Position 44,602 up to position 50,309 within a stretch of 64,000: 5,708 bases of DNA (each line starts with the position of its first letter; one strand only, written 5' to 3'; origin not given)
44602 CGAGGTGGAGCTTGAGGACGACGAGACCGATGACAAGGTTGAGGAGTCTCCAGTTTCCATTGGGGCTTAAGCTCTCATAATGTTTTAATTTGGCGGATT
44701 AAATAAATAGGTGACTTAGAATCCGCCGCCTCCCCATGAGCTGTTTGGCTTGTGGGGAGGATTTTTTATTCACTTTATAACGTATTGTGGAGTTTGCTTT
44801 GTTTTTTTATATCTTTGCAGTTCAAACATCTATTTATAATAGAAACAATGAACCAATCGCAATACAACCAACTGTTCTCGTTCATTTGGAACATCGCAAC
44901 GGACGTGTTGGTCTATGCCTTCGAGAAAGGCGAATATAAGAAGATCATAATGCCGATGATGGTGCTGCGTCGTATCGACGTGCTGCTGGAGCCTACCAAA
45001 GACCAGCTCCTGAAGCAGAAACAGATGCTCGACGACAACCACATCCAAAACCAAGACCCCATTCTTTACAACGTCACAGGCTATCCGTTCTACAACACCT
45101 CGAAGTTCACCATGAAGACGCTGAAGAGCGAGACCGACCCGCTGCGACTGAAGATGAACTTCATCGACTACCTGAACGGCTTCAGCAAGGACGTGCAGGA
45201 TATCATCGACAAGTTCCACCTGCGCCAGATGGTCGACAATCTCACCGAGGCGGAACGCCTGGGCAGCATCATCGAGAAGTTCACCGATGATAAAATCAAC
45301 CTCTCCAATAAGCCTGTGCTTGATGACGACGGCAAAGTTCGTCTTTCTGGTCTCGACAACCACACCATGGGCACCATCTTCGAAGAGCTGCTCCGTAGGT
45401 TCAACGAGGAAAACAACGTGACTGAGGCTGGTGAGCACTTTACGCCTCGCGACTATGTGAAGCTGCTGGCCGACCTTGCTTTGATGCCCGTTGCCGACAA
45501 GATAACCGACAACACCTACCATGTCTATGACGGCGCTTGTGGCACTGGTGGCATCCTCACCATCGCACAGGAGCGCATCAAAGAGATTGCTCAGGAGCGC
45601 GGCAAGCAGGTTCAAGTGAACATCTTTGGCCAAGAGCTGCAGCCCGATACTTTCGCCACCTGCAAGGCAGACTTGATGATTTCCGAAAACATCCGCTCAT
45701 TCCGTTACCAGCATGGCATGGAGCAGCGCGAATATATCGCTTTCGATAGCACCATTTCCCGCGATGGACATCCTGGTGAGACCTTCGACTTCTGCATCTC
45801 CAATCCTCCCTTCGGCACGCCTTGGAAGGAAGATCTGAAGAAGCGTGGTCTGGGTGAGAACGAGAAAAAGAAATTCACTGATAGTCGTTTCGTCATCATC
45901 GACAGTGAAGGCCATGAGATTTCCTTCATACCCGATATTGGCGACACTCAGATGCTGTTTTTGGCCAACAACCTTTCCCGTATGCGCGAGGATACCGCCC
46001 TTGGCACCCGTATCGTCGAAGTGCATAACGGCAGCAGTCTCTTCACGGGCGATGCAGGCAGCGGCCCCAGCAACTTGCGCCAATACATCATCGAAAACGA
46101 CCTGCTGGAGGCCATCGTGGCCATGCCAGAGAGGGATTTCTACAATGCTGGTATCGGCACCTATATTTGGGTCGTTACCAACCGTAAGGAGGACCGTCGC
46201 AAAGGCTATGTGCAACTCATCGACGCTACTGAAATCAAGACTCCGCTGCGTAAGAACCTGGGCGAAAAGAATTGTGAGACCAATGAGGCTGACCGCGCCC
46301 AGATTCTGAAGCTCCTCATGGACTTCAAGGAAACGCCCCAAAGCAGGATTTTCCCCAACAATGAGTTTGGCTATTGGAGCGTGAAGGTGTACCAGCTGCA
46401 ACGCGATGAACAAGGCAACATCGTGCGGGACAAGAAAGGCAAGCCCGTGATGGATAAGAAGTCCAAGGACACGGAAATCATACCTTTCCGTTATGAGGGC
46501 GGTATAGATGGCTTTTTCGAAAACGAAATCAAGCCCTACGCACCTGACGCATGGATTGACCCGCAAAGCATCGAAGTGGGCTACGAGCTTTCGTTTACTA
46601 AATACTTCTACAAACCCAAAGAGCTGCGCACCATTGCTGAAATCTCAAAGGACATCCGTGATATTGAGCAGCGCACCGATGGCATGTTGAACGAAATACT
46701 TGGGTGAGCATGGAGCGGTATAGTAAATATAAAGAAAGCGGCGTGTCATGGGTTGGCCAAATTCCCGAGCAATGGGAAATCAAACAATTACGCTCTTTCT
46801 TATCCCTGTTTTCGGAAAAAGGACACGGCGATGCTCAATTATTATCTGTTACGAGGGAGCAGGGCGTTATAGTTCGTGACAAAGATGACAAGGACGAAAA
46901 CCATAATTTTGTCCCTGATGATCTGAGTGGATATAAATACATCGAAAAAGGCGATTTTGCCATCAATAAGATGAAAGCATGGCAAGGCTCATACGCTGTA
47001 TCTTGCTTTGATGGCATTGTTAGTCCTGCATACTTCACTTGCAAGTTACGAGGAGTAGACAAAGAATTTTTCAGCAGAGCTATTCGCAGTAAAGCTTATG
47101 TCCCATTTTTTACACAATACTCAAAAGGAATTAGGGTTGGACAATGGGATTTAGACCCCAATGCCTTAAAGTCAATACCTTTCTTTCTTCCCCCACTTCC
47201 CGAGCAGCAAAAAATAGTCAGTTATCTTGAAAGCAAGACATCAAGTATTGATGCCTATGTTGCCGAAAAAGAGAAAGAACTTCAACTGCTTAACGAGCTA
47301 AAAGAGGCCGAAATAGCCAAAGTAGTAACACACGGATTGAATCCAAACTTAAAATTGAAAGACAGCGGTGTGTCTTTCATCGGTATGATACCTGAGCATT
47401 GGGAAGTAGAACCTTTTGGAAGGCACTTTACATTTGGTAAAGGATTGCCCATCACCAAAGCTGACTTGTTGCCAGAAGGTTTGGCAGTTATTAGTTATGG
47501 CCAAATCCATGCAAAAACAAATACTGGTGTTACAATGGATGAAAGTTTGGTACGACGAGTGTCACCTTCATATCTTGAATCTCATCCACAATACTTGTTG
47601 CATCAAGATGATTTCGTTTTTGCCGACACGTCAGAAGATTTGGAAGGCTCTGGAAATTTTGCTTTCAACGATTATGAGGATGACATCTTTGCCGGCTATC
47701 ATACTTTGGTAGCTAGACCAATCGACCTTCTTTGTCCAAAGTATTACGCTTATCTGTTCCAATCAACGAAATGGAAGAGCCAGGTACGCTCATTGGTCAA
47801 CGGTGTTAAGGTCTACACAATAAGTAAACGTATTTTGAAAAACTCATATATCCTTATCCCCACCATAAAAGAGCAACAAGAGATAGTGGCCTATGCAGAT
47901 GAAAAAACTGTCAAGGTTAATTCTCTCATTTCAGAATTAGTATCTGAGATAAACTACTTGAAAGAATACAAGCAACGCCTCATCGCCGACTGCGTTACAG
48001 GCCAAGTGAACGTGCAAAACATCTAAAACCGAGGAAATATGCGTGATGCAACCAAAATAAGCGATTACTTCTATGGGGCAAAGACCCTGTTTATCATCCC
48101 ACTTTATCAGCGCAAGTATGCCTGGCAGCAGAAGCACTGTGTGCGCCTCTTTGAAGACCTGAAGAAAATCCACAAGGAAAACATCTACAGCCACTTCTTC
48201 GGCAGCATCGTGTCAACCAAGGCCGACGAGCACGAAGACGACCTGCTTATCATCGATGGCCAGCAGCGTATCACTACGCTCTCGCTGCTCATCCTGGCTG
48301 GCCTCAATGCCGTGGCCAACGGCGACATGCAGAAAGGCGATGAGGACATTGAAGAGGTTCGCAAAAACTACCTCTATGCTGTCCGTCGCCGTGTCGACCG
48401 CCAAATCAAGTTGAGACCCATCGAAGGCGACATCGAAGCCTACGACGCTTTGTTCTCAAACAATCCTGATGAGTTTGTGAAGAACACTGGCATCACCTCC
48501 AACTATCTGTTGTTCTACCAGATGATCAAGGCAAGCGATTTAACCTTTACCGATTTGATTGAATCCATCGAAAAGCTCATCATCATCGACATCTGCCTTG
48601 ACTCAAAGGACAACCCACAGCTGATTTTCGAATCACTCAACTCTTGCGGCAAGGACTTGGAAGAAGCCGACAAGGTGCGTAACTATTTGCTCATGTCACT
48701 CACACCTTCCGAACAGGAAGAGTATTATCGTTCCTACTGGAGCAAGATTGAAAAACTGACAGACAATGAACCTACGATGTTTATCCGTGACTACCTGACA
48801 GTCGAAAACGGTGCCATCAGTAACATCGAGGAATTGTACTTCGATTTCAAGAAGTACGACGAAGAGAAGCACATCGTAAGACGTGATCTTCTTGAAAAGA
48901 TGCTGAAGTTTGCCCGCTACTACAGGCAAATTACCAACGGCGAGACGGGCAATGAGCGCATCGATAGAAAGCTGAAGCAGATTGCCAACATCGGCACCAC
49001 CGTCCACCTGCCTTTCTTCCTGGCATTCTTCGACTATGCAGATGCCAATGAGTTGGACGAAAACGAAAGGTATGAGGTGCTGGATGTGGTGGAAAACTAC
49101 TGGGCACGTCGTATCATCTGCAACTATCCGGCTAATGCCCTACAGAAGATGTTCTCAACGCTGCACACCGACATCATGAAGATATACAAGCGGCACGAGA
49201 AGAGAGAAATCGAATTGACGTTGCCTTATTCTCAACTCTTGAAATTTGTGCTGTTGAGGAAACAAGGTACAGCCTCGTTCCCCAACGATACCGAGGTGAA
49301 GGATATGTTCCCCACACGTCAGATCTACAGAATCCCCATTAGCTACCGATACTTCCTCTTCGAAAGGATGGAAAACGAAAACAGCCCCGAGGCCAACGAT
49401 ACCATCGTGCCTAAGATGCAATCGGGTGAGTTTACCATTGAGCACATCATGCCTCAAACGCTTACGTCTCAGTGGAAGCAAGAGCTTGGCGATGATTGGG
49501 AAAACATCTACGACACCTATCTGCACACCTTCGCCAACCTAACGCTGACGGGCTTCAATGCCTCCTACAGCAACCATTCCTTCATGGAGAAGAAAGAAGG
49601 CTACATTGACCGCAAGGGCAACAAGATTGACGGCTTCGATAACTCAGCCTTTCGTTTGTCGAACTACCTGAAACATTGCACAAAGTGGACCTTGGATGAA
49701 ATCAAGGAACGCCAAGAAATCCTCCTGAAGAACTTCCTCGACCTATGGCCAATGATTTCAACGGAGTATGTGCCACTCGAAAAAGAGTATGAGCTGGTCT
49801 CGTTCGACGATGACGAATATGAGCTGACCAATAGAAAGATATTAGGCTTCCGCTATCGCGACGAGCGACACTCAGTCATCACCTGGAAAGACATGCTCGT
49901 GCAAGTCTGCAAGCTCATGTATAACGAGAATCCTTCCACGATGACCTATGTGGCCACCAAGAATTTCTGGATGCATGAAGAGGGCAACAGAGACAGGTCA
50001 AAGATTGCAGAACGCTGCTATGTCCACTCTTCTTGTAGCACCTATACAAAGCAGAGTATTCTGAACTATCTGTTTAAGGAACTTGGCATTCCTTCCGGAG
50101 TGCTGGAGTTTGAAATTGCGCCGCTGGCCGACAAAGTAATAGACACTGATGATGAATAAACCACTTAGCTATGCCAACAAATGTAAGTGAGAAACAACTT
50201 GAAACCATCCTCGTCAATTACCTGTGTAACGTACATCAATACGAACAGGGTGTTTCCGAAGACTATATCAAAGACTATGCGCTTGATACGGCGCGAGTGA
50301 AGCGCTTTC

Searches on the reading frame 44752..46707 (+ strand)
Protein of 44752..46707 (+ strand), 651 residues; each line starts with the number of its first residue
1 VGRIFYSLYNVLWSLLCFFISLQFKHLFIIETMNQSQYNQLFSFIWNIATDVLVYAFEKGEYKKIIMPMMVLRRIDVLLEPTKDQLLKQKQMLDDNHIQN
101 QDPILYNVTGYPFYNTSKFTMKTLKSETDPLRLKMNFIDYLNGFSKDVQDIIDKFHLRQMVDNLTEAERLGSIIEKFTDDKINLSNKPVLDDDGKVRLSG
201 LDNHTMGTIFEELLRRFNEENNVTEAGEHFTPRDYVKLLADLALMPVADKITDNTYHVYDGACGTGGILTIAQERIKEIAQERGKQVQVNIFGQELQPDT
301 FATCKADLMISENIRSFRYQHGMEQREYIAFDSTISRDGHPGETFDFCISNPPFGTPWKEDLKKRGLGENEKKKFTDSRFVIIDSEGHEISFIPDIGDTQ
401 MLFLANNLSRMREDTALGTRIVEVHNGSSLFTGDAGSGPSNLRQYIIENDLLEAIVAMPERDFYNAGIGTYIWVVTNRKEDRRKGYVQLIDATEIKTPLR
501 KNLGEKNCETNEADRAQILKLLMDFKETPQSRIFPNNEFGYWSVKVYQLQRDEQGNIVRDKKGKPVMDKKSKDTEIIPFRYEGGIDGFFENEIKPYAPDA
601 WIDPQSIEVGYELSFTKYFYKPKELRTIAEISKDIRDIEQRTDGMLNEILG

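Call 3: search_protein_families(library=pfam, proteins=[window:44752-46707:+], max_evalue=0.01)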
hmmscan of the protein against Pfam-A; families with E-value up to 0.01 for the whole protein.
window:44752-46707:+ (651 aa): 2 families
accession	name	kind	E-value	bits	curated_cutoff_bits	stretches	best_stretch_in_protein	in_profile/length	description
PF02384.22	N6_Mtase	-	4.1e-39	135.2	20.4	1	203-528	3-278/311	N-6 DNA Methylase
PF12161.14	HsdM_N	-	5.6e-18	66.3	24.5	1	43-177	3-135/135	HsdM N-terminal domain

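Call 4: search_protein_families(library=padloc, proteins=[window:44752-46707:+], max_evalue=0.01)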
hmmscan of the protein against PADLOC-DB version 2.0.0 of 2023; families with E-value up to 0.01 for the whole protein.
window:44752-46707:+ (651 aa): 25 families
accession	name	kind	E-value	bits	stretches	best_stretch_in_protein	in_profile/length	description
PDLC03029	MTase_I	-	1.1e-208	692.9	2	33-551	1-477/661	Type I methyltransferase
PDLC03022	MTase_I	-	2.7e-26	90.2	1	39-494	4-420/857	Type I methyltransferase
PDLC03031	MTase_I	-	3.9e-23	79.6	1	49-480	15-406/834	Type I methyltransferase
PDLC03021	MTase_I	-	2.6e-20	70.7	1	202-489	142-389/491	Type I methyltransferase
PDLC03019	MTase_I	-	2e-19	67.4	1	204-482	148-379/932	Type I methyltransferase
PDLC03027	MTase_I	-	1.6e-18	64.6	1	168-523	113-407/810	Type I methyltransferase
PDLC03026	MTase_I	-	2.6e-18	64.4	1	200-481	117-360/487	Type I methyltransferase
PDLC03035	MTase_I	-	2e-15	54.4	2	189-355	138-285/653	Type I methyltransferase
PDLC03038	MTase_I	-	3.6e-14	49.6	1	197-495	142-398/896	Type I methyltransferase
PDLC04134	mad2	-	6e-14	49.7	1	200-521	248-480/492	mads_2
PDLC03025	MTase_I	-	9.9e-14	48.9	1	202-356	140-280/569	Type I methyltransferase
PDLC03033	MTase_I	-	3.5e-13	47.3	1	207-522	183-461/541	Type I methyltransferase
PDLC03028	MTase_I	-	1.2e-12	44.7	1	41-497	729-1139/1236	Type I methyltransferase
PDLC03240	MTase_II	-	3.9e-11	40.4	1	58-304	24-246/511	Type II methyltransferase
PDLC03036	MTase_I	-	5.1e-11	39.7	1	204-364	194-347/635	Type I methyltransferase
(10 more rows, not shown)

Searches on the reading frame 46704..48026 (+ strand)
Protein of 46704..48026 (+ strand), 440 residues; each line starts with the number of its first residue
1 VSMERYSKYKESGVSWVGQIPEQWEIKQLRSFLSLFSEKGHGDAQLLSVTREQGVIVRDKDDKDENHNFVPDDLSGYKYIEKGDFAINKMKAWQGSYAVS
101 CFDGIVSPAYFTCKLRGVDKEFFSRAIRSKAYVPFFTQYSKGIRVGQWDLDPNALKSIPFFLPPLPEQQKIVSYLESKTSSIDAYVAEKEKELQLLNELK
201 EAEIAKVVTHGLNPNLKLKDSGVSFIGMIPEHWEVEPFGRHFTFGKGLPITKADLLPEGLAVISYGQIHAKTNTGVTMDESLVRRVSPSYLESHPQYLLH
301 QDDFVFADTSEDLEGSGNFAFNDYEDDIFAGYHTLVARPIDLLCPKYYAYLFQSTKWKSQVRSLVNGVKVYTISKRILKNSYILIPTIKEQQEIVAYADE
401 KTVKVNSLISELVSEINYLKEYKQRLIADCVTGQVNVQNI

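Call 3: search_protein_families(library=pfam, proteins=[window:46704-48026:+], max_evalue=0.01)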
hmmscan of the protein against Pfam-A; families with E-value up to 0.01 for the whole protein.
window:46704-48026:+ (440 aa): 1 family
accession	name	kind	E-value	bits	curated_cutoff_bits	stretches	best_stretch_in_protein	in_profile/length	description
PF01420.25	Methylase_S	-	3.7e-14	53.7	22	2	275-397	42-148/168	Type I restriction modification DNA specificity domain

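Call 4: search_protein_families(library=padloc, proteins=[window:46704-48026:+], max_evalue=0.01)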
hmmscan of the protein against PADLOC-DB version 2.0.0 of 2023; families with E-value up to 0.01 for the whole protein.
window:46704-48026:+ (440 aa): 100 families (the best 25 are shown)
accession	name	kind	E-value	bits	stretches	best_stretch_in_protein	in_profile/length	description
PDLC03105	Specificity_I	-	5.2e-97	324.1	1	2-439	3-439/448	Type I specificity subunit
PDLC03174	Specificity_I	-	1.2e-94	315.7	2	7-209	227-432/468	Type I specificity subunit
PDLC03072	Specificity_I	-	2.7e-90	301.6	1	1-439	1-441/448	Type I specificity subunit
PDLC03191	Specificity_I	-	1.3e-85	286.3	1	2-438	7-433/436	Type I specificity subunit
PDLC03090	Specificity_I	-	3.1e-81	271.8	1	3-437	1-433/434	Type I specificity subunit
PDLC03073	Specificity_I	-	9.1e-67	224.1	2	117-439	124-432/437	Type I specificity subunit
PDLC03087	Specificity_I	-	2e-45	153.5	2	17-204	217-406/418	Type I specificity subunit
PDLC03165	Specificity_I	-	6.7e-38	129.2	1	10-431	7-410/411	Type I specificity subunit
PDLC03142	Specificity_I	-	7e-36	122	2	153-438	186-462/483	Type I specificity subunit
PDLC03083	Specificity_I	-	4.1e-35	119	1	3-440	284-710/717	Type I specificity subunit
PDLC03147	Specificity_I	-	7.3e-34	115.3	1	46-438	44-428/431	Type I specificity subunit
PDLC03178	Specificity_I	-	2.9e-31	107.3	2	23-201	218-403/411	Type I specificity subunit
PDLC04137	mad5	-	1.5e-29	101.4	1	119-422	105-389/392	mads_5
PDLC03071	Specificity_I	-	1.9e-29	101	1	9-436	4-419/420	Type I specificity subunit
PDLC03162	Specificity_I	-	4.3e-26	89.7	1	80-436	72-415/431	Type I specificity subunit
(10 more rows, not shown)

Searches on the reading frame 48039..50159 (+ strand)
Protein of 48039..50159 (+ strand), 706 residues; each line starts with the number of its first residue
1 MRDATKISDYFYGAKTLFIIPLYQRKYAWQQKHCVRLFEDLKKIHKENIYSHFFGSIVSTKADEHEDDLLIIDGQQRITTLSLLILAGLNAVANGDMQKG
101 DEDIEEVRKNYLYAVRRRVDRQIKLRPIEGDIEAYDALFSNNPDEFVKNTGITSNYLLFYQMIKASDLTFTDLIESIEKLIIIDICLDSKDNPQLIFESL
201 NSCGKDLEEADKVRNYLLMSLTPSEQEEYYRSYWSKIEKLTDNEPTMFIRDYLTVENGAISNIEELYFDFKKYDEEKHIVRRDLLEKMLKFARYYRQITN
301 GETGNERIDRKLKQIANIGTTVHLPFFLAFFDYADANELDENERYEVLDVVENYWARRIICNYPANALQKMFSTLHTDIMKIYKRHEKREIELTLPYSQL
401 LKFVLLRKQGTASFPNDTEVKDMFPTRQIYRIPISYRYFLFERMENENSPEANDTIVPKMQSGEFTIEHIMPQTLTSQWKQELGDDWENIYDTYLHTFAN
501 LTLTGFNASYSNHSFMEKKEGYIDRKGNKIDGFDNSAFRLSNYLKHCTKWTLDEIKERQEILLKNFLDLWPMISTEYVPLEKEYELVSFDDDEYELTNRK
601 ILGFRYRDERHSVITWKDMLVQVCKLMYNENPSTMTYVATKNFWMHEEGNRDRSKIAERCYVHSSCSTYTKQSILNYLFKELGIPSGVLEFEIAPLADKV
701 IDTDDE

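Call 3: search_protein_families(library=pfam, proteins=[window:48039-50159:+], max_evalue=0.01)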
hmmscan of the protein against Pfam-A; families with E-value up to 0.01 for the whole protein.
window:48039-50159:+ (706 aa): 2 families
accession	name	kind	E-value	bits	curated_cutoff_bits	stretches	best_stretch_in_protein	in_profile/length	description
PF03235.19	GmrSD_N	-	5e-33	115.3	33.2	1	9-218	3-199/199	GmrSD restriction endonuclease, N-terminal domain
PF07510.16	GmrSD_C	-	6.9e-25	88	23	1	415-564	2-137/138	GmrSD restriction endonucleases, C-terminal domain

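Call 4: search_protein_families(library=padloc, proteins=[window:48039-50159:+], max_evalue=0.01)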
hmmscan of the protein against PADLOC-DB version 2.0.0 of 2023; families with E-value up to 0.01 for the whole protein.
window:48039-50159:+ (706 aa): 28 families (the best 25 are shown)
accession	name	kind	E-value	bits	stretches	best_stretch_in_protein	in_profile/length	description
PDLC02702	Orf5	-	3.8e-136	453.1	1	18-571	3-542/543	Orf5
PDLC02693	Orf5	-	4.7e-124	413.4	1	17-570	8-542/543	Orf5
PDLC04157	HEC-06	-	1.6e-59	200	1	16-571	21-556/558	-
PDLC04155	HEC-06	-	3.2e-52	175.8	1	16-571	19-559/562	-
PDLC04154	HEC-06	-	6e-48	161.9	1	13-571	19-565/569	-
PDLC02700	Orf5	-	1.8e-37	127.3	1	18-567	12-552/555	Orf5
PDLC02687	Orf5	-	1.5e-35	120.9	1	13-553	13-541/543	Orf5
PDLC02695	Orf5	-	4e-33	112.7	1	13-566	15-597/601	Orf5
PDLC02691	Orf5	-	7.9e-28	95.4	2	4-108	7-108/579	Orf5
PDLC02701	Orf5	-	2.6e-24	83.7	1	13-568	15-592/596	Orf5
PDLC02690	Orf5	-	4.9e-23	79.8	2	16-358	8-354/531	Orf5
PDLC02692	Orf5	-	7.6e-20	69.1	1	15-570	5-556/558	Orf5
PDLC02686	Orf5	-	2.6e-19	67.2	2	15-239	18-259/566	Orf5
PDLC02698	Orf5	-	5.9e-19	66.2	2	13-86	15-87/573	Orf5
PDLC04156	HEC-06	-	1.8e-18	64.4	1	18-86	21-89/562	-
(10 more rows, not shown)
